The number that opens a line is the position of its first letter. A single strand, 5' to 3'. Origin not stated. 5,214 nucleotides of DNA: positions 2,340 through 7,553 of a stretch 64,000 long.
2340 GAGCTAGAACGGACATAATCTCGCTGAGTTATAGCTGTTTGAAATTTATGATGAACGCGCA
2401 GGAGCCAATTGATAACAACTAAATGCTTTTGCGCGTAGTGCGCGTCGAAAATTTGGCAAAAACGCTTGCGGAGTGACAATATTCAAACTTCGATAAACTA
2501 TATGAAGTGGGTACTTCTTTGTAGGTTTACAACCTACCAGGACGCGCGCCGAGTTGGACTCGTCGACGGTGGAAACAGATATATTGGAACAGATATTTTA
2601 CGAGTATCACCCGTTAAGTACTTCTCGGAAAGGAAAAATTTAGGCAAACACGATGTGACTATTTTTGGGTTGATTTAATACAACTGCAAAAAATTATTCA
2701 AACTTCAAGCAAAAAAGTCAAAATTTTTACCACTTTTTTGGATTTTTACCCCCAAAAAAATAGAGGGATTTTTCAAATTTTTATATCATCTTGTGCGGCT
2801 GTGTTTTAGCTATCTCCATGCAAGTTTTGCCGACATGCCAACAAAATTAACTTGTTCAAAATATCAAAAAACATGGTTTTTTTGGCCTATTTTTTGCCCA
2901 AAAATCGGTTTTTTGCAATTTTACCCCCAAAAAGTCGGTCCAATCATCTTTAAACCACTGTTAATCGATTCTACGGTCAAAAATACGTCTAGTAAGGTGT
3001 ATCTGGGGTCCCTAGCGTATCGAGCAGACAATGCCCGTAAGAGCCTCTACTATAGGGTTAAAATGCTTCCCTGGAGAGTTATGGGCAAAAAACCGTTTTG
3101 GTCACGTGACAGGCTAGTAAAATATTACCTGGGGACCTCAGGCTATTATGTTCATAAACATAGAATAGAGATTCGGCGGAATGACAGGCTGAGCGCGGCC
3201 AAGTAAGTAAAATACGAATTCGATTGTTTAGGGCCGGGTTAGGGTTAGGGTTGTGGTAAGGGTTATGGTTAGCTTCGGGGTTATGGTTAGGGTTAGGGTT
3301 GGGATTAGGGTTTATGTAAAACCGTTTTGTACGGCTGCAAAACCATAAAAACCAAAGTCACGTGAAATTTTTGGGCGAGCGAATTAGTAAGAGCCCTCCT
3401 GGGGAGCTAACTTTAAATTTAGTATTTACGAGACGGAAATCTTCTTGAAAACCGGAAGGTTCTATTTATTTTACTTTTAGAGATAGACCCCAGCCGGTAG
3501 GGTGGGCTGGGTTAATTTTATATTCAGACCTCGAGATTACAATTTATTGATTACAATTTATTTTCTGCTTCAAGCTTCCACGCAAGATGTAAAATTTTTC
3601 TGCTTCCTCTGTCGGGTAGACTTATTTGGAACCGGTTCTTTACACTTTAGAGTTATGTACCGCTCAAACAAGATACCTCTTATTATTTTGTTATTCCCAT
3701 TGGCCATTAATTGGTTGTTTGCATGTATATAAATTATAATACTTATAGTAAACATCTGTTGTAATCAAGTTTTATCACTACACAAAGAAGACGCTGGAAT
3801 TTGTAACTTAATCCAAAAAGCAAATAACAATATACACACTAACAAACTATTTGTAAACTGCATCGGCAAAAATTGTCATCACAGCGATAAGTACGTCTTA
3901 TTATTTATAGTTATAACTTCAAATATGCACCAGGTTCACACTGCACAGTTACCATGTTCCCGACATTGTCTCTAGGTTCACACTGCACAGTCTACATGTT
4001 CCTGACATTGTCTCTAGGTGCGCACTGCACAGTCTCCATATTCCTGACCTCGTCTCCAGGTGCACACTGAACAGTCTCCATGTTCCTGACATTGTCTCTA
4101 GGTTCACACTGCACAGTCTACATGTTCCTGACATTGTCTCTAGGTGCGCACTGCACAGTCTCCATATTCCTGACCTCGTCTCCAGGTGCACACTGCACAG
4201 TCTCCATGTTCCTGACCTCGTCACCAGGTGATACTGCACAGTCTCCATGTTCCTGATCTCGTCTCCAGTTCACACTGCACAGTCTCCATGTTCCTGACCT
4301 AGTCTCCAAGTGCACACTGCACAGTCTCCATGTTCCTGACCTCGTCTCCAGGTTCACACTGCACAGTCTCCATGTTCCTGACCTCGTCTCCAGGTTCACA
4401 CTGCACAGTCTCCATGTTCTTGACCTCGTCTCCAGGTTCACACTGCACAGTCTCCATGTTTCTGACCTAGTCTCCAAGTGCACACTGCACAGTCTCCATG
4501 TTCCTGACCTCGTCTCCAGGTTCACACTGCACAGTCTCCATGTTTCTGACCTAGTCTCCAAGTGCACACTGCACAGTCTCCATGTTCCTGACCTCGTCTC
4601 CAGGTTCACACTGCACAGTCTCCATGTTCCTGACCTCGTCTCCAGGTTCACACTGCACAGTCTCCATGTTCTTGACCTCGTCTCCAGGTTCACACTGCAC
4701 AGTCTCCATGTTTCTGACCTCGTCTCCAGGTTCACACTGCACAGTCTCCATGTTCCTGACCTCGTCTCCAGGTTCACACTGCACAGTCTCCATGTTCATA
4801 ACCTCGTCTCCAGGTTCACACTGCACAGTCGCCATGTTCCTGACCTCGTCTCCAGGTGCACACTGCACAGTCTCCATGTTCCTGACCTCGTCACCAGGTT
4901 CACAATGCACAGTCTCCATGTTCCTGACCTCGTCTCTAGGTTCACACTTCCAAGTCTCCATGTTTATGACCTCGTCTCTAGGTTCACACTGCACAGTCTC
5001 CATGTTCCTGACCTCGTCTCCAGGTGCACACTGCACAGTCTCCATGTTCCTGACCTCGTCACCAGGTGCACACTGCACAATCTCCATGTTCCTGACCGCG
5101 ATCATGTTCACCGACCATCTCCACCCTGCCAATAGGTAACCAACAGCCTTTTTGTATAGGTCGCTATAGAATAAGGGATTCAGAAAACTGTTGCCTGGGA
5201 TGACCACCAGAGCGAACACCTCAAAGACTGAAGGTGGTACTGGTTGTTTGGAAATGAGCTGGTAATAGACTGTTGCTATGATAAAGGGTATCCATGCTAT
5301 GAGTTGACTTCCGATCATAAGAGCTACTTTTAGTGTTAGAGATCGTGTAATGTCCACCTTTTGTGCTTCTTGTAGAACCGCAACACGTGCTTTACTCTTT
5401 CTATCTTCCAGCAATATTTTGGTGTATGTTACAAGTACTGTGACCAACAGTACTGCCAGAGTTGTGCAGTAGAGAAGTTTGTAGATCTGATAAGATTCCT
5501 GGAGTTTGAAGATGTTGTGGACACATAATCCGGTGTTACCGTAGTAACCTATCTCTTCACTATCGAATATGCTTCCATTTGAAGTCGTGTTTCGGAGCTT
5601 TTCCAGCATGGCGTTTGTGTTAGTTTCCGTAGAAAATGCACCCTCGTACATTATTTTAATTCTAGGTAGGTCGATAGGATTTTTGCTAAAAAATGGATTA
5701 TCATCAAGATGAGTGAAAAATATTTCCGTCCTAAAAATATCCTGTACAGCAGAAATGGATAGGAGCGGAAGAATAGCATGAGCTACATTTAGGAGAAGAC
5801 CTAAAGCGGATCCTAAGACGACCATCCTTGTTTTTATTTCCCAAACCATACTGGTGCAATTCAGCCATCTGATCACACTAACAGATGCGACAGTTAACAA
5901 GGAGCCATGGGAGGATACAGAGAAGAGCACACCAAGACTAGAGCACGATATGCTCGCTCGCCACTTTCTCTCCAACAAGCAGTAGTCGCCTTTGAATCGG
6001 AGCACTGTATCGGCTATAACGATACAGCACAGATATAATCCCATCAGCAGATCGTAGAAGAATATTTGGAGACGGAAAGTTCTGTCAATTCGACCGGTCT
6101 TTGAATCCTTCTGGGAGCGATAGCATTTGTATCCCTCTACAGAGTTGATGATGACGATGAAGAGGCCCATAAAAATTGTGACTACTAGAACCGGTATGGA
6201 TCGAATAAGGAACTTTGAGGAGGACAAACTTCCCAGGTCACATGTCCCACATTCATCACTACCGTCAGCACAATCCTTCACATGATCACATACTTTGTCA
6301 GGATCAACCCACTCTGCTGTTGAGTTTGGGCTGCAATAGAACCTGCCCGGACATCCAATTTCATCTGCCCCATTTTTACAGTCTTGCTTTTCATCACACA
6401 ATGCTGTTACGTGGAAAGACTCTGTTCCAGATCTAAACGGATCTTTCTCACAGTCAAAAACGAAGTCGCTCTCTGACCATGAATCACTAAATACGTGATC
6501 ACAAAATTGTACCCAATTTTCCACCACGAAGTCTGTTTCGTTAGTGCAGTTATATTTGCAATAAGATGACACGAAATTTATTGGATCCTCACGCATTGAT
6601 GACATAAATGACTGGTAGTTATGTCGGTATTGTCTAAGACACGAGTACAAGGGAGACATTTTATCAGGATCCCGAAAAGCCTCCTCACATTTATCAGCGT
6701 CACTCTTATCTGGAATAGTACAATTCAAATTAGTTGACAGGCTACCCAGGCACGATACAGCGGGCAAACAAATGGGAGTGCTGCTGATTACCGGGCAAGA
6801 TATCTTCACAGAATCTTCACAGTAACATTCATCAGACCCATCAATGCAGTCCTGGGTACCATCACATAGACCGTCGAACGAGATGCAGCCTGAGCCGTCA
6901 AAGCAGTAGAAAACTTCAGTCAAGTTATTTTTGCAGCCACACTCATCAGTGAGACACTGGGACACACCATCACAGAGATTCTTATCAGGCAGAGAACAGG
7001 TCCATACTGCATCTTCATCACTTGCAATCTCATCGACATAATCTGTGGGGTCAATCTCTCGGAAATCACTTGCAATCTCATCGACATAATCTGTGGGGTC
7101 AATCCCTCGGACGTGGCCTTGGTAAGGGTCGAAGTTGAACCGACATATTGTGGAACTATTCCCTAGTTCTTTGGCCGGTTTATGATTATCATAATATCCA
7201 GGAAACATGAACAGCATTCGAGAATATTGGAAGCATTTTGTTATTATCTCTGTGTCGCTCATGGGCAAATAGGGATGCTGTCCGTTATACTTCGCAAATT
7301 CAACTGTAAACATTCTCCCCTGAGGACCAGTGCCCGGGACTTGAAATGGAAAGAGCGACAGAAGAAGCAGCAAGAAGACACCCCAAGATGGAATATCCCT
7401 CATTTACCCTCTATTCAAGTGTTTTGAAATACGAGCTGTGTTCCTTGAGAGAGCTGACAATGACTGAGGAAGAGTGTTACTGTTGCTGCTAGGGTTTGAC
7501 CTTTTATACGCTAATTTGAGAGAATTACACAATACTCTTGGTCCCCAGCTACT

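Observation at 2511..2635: A roughly 100-bp mobile micro-element with 8-bp TSDs but no terminal inverted repeats (two copies, one nested in a transposon)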

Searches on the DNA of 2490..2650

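Call 23: search_rna_families(source=window, start=2490, end=2650, threshold=evalue, max_evalue=10)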
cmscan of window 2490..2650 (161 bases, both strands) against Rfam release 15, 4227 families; matches with E-value up to 10: 0.
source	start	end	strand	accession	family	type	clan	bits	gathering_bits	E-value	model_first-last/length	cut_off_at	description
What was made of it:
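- On SINE: No Rfam match even at E <= 10 (call 23).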

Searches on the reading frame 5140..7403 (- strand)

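Call 31: find_homologous_proteins(query=window:5140-7403:-, max_evalue=1e-10)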
Query window:5140-7403:- (754 aa): 161 proteins with E <= 1e-10 among 3360 candidates; the best 120 are listed.
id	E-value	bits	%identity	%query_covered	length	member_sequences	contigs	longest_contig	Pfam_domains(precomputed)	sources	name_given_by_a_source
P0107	0.0e+0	1351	81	100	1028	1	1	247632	PF00057.24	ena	-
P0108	0.0e+0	1199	71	100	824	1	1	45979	PF00057.24,PF00001.27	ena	-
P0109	0.0e+0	1176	70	100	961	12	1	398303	PF00057.24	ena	-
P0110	0.0e+0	1037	63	100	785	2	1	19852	PF00057.24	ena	-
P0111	6.8e-263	893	63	90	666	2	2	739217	PF00057.24,PF00001.27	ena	-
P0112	5.0e-196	671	50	83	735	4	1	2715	PF00001.27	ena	-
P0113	2.4e-195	669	49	82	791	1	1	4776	PF00057.24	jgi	jgi:hypothetical protein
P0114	2.8e-192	659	49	82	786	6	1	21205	PF00057.24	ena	-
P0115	4.5e-191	655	47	95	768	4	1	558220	PF00057.24,PF00001.27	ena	-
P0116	1.2e-188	647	49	82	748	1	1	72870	PF00001.27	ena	-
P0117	1.2e-188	647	48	88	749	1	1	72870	PF00057.24,PF00001.27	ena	-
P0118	2.3e-188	646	44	99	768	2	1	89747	PF00057.24,PF00001.27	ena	-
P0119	5.8e-188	645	49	82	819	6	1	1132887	PF00057.24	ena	-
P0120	9.8e-187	641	48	88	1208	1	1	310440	PF20844.3,PF00057.24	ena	-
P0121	1.3e-186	640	49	82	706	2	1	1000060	PF00057.24,PF00001.27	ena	-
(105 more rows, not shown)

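Call 32: find_encoding_contigs(protein=P0107, flank=10000, max_places=10)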
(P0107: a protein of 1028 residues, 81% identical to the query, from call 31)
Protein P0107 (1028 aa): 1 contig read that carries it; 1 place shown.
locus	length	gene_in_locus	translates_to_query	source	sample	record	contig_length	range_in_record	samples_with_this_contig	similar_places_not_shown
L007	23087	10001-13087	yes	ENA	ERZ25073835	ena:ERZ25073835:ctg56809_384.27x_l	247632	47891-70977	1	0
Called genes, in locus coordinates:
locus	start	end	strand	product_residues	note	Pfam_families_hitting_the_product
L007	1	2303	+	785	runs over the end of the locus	PF13415:Beta-prop_FBX42, PF13854:Kelch_HCF, PF24681:Kelch_KLHDC2_KLHL20_DRC7, PF24981:Beta-prop_ATRN-LZTR1, PF24681:Kelch_KLHDC2_KLHL20_DRC7, PF13415:Beta-prop_FBX42, PF13854:Kelch_HCF, PF01344:Kelch_1, +9 more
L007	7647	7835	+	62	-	-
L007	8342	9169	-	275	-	-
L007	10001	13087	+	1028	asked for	PF00057:Ldl_recept_a (faint)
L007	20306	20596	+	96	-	-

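Call 33: find_encoding_contigs(protein=P0109, flank=10000, max_places=10)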
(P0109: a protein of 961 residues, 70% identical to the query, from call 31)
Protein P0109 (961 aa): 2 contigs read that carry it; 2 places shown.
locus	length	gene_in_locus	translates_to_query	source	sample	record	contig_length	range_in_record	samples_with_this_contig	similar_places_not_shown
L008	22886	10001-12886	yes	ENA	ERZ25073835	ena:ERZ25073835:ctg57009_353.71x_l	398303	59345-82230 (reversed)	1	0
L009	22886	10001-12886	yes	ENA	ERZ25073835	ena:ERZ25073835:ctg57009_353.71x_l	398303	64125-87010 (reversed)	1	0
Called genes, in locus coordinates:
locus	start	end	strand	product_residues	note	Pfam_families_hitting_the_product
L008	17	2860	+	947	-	PF00057:Ldl_recept_a (faint)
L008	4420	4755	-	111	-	-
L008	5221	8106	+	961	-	PF00057:Ldl_recept_a (faint)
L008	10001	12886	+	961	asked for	PF00057:Ldl_recept_a (faint)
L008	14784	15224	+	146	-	-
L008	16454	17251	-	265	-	-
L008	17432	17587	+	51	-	-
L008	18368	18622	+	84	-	-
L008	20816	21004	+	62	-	-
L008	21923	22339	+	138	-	-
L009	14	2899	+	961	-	PF00057:Ldl_recept_a (faint)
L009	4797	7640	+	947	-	PF00057:Ldl_recept_a (faint)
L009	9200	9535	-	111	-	-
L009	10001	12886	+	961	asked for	PF00057:Ldl_recept_a (faint)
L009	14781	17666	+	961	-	PF00057:Ldl_recept_a (faint)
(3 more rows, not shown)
